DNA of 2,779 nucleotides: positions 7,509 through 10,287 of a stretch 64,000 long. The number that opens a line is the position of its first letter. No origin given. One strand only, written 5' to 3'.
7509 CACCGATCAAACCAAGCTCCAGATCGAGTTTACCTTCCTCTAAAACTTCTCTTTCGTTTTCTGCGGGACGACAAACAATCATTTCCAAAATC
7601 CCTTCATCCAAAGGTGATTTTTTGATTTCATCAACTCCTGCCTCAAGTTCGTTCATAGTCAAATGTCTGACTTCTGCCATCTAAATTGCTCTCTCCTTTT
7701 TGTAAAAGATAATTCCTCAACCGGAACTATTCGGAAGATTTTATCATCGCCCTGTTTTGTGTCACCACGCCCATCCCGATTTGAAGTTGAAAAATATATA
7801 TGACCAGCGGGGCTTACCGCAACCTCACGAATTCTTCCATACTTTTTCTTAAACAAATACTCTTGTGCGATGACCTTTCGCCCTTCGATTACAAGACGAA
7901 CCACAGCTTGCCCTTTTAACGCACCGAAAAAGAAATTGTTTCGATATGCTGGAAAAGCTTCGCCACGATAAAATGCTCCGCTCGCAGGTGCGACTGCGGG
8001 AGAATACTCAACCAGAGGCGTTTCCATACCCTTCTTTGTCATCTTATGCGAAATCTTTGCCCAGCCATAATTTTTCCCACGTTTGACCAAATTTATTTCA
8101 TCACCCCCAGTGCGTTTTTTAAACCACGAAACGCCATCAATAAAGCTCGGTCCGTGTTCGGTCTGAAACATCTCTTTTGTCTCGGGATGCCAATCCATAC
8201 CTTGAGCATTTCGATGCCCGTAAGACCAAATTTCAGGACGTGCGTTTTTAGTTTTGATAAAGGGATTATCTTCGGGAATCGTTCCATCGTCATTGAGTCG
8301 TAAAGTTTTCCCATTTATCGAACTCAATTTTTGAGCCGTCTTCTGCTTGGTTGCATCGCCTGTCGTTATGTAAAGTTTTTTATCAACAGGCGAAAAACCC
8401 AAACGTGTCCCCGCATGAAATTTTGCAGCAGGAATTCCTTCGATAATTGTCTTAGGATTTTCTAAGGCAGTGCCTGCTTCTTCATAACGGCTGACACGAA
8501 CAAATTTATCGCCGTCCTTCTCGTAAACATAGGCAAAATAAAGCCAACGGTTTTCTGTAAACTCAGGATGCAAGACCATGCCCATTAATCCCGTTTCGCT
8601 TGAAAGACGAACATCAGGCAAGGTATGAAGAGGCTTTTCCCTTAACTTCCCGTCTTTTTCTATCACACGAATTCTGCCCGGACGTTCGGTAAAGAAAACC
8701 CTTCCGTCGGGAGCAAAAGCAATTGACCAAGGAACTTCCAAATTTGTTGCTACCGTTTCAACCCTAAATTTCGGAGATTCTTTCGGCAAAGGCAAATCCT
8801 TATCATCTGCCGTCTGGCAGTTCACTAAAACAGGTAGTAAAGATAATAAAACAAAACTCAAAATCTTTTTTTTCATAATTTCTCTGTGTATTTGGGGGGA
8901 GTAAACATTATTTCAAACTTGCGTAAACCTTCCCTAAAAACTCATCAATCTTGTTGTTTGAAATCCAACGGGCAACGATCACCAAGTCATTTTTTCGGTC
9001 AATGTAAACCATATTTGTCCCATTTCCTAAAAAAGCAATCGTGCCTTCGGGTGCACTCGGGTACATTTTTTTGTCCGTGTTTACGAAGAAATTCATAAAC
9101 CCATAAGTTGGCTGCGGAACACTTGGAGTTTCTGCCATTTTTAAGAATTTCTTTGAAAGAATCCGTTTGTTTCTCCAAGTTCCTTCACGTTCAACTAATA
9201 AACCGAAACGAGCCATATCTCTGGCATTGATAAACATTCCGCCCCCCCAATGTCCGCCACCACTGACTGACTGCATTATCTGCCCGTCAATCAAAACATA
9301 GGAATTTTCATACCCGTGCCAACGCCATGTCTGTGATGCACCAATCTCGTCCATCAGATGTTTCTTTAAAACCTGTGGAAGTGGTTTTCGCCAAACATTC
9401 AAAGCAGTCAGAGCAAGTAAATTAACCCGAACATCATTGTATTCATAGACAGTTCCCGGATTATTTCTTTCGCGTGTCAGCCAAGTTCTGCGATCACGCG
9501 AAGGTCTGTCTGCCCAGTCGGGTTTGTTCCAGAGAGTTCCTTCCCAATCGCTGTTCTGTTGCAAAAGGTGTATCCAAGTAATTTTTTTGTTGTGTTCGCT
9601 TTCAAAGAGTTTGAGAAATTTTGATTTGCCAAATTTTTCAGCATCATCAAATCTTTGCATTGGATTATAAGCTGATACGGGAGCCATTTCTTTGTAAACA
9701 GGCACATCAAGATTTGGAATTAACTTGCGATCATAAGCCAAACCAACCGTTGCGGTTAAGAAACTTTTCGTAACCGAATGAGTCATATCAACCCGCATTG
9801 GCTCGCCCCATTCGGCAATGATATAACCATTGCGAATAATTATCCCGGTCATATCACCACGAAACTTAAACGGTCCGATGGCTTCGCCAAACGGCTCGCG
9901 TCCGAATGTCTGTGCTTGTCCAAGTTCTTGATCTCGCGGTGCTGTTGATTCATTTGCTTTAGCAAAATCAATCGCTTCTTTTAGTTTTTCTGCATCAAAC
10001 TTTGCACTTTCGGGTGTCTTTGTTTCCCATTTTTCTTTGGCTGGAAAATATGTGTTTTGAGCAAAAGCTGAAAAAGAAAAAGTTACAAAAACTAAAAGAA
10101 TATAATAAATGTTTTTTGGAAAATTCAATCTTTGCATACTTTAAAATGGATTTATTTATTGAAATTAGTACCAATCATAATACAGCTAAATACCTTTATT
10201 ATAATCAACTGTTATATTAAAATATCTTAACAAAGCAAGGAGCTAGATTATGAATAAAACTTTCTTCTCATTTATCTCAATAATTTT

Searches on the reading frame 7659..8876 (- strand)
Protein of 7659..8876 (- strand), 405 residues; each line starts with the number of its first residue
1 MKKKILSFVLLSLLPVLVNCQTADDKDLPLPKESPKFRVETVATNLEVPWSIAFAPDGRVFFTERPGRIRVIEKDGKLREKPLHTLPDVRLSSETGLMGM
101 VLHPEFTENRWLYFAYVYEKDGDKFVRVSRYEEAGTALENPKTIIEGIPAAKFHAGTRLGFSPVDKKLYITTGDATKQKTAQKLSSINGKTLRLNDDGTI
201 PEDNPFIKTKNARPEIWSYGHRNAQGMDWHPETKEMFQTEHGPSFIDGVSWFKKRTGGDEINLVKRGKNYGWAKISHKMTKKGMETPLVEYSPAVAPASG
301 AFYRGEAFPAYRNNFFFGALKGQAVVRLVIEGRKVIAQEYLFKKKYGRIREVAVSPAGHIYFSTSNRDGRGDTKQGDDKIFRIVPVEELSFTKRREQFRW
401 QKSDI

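Call 81: search_protein_families(library=pfam, proteins=[window:7659-8876:-], max_evalue=0.0001)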
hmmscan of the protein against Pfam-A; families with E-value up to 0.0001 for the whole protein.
window:7659-8876:- (405 aa): 1 family
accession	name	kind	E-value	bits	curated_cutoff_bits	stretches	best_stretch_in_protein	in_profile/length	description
PF07995.17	GSDH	-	9.5e-101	337.8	25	1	46-370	1-329/332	Glucose / Sorbosone dehydrogenase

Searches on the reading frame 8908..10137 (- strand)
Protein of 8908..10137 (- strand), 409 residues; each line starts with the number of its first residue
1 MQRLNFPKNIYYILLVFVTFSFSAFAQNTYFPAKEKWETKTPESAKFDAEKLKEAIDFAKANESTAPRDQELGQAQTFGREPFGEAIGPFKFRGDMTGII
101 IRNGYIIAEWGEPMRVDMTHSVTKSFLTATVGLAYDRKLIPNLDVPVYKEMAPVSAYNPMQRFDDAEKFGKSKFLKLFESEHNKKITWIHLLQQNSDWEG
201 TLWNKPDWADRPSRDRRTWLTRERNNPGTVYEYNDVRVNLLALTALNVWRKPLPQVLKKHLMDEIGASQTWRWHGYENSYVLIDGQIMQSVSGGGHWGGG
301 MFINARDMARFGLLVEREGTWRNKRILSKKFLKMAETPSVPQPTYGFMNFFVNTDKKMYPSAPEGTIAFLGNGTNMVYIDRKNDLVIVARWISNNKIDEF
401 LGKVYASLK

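Call 81: search_protein_families(library=pfam, proteins=[window:8908-10137:-], max_evalue=0.0001)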
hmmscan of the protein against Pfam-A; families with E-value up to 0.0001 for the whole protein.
window:8908-10137:- (409 aa): 1 family
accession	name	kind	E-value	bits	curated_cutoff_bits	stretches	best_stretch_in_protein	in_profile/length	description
PF00144.29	Beta-lactamase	-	7.8e-15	55.3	27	1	120-389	53-306/329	Beta-lactamase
